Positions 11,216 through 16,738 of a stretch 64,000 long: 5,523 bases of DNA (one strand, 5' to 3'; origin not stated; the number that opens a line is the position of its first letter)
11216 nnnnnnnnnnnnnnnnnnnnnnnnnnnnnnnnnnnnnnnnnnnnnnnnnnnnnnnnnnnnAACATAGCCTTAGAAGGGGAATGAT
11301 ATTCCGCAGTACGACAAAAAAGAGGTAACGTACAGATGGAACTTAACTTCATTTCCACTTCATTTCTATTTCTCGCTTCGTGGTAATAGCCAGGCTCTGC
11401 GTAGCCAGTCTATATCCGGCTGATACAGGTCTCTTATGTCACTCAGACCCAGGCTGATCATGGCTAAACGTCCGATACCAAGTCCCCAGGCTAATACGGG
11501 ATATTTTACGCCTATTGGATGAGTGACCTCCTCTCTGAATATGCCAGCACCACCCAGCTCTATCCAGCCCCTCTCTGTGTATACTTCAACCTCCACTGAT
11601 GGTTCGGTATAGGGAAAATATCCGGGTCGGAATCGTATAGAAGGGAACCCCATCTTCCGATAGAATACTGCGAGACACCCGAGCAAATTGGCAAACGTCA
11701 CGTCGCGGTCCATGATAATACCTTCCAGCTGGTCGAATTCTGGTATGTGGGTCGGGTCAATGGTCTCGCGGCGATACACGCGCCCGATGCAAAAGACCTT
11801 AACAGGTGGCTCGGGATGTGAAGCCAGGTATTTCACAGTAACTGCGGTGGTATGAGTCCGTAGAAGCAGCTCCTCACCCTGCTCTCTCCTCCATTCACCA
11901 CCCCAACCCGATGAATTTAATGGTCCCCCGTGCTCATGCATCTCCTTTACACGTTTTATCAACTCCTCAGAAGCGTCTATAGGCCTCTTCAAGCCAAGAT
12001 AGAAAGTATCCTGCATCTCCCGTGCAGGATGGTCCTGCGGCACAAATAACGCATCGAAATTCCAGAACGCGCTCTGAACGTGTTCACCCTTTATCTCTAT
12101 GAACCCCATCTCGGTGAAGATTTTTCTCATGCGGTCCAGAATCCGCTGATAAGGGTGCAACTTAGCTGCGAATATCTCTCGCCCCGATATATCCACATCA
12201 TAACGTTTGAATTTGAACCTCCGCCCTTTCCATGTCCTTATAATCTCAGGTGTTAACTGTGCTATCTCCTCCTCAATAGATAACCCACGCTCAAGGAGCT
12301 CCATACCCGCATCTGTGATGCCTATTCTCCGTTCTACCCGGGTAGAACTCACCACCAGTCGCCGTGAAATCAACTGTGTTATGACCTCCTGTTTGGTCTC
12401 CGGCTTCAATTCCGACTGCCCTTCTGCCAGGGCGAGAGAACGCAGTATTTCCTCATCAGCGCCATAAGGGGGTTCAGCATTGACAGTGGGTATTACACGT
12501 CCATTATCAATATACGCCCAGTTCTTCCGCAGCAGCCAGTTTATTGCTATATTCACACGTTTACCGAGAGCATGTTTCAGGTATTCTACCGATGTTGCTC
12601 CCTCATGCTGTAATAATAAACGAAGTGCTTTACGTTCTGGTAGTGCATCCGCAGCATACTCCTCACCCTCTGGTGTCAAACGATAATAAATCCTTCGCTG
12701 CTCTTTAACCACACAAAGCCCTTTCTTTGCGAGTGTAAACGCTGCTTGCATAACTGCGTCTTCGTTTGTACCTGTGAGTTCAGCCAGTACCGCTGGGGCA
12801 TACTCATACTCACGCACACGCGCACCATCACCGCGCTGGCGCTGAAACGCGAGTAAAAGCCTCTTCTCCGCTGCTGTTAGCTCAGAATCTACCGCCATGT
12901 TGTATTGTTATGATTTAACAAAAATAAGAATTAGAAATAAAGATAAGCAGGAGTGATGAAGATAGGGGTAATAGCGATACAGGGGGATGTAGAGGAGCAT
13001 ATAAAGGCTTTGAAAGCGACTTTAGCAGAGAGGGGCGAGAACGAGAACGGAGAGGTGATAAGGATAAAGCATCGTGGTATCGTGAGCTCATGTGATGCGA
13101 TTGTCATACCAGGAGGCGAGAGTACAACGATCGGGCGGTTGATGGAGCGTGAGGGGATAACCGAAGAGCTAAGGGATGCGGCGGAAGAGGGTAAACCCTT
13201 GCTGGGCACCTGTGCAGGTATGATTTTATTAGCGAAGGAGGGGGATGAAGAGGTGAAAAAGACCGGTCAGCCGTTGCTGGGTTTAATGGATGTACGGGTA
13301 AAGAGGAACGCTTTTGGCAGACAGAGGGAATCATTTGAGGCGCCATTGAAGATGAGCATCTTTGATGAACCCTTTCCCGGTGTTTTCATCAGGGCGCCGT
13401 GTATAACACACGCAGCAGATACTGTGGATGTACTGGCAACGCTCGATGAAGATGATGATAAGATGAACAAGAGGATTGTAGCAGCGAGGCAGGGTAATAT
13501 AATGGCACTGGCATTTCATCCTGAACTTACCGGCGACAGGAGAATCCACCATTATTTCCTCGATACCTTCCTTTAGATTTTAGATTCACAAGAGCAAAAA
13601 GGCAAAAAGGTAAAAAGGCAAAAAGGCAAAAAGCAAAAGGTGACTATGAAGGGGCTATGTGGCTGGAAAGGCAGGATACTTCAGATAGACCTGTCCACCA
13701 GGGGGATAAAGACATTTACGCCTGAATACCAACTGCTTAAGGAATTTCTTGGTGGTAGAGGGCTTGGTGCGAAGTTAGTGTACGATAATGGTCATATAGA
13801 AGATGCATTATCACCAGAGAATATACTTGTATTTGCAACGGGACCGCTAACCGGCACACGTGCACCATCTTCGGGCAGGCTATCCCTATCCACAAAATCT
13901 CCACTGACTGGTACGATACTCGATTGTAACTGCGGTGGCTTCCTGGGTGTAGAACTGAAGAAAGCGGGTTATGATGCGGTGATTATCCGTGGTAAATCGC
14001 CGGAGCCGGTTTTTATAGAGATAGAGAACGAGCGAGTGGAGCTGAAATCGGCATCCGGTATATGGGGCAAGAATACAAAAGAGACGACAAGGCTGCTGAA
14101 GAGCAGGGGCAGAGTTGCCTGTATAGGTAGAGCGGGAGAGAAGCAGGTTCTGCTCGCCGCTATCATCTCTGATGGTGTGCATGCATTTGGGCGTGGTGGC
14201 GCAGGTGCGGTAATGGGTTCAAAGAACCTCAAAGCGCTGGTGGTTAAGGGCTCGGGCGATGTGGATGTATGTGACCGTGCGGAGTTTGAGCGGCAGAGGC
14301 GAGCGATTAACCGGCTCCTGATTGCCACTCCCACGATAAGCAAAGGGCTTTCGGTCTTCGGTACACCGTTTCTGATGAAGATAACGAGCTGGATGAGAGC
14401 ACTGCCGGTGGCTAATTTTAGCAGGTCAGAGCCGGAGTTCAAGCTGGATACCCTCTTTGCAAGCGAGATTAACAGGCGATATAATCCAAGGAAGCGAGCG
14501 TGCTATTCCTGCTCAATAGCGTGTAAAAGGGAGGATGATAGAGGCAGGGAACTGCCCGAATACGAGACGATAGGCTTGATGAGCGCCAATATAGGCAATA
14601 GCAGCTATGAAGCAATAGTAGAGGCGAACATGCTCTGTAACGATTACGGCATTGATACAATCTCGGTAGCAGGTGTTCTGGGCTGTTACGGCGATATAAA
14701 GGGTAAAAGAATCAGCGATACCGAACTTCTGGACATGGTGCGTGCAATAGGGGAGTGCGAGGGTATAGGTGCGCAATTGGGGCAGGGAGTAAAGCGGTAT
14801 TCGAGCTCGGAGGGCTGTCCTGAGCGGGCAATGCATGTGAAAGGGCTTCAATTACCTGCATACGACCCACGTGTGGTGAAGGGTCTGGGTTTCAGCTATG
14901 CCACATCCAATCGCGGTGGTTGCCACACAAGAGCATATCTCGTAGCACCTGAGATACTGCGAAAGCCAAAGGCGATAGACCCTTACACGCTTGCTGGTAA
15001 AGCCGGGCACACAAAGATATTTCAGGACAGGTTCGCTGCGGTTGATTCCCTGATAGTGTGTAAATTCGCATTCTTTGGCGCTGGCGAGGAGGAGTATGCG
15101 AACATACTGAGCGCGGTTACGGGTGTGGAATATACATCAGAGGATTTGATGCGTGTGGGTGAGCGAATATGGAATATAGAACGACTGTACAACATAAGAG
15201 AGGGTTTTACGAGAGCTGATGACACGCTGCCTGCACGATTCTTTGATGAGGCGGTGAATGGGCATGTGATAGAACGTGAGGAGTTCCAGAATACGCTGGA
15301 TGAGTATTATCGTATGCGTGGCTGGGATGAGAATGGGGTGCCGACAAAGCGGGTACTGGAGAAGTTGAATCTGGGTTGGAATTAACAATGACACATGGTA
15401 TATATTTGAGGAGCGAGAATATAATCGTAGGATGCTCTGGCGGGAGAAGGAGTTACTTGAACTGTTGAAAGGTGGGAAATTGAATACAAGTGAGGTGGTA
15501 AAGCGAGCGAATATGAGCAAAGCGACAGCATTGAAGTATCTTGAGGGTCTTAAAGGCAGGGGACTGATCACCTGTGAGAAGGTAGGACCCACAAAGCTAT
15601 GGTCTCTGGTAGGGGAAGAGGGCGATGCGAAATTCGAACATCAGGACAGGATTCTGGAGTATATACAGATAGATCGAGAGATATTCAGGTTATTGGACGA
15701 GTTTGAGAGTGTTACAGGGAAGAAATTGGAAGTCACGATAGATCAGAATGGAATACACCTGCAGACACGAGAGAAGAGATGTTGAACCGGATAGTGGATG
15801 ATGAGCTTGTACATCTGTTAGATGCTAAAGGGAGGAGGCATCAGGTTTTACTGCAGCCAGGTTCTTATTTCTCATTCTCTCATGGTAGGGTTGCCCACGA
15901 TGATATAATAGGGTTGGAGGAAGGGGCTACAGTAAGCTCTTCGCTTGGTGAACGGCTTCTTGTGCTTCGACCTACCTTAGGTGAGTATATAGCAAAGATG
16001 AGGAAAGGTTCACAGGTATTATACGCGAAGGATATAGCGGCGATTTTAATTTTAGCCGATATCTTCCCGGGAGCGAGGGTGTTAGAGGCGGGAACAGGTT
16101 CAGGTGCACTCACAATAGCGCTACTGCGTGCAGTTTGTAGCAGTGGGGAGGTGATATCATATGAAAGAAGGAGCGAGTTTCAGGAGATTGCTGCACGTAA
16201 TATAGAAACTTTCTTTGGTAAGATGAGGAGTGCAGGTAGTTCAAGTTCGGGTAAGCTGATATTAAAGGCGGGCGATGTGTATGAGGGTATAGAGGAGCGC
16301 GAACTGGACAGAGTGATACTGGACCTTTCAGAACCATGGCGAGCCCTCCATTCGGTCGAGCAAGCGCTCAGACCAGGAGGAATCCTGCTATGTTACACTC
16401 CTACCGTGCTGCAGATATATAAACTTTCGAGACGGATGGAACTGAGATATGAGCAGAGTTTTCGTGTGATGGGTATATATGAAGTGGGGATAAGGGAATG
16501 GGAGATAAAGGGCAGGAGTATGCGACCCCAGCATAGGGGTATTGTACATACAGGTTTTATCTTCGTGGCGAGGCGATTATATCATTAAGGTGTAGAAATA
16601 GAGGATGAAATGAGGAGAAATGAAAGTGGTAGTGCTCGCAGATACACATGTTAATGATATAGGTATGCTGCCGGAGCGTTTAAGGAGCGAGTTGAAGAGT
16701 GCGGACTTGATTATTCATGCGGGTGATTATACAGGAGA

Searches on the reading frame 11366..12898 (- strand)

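Call 19: search_protein_families(library=pfam, proteins=[window:11366-12898:-], max_evalue=0.00001)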
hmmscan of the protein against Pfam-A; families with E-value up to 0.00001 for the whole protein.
window:11366-12898:- (510 aa): 2 families
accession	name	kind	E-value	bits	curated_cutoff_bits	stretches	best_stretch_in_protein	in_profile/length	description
PF01409.25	tRNA-synt_2d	-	2.2e-92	309.5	19.8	1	233-501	2-245/246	tRNA synthetases class II core domain (F)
PF00152.25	tRNA-synt_2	-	4.6e-06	26.4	25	0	367-392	93-118/308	tRNA synthetases class II (D, K and N)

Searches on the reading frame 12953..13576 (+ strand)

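Call 100: search_protein_families(library=pfam, proteins=[window:12953-13576:+], max_evalue=0.00001)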
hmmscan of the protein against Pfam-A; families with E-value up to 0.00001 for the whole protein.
window:12953-13576:+ (207 aa): 5 families
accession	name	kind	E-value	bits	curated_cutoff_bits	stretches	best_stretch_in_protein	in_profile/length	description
PF01174.25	SNO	-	3.1e-58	197.2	27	1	6-206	1-186/188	SNO glutamine amidotransferase family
PF07685.20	GATase_3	-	4.9e-12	46.3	27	1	29-120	23-119/196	CobB/CobQ-like glutamine amidotransferase domain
PF00117.34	GATase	-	1e-07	32.2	22.8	1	44-205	40-186/190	Glutamine amidotransferase class-I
PF03575.23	Peptidase_S51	-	3.6e-06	27.2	23.9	1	44-99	80-135/206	Peptidase family S51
PF01965.30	DJ-1_PfpI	-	5.5e-06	26.7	26.6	1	46-102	61-116/165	DJ-1/PfpI family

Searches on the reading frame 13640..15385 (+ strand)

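Call 19: search_protein_families(library=pfam, proteins=[window:13640-15385:+], max_evalue=0.00001)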
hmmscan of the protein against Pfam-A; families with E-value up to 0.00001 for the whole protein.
window:13640-15385:+ (581 aa): 2 families
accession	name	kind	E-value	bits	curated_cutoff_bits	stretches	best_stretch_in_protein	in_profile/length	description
PF01314.23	AFOR_C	-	2.3e-112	376.4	27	1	222-578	5-385/385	Aldehyde ferredoxin oxidoreductase, domains 2 & 3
PF02730.20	AFOR_N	-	8.8e-75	251.3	29.8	1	11-204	1-198/199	Aldehyde ferredoxin oxidoreductase, N-terminal domain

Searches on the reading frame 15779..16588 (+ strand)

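Call 100: search_protein_families(library=pfam, proteins=[window:15779-16588:+], max_evalue=0.00001)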
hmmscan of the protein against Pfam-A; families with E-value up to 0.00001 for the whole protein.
window:15779-16588:+ (269 aa): 3 families
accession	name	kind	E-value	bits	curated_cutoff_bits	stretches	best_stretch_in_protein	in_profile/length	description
PF08704.16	GCD14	-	1.6e-21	77.6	26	1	62-250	5-186/247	tRNA methyltransferase complex GCD14 subunit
PF14801.12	TrmI-like_N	-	6.1e-14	52.1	24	1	9-52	7-50/50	TrmI-like N-terminal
PF01135.25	PCMT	-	6.8e-10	39.5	20.3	1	86-204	62-170/210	Protein-L-isoaspartate(D-aspartate) O-methyltransferase (PCMT)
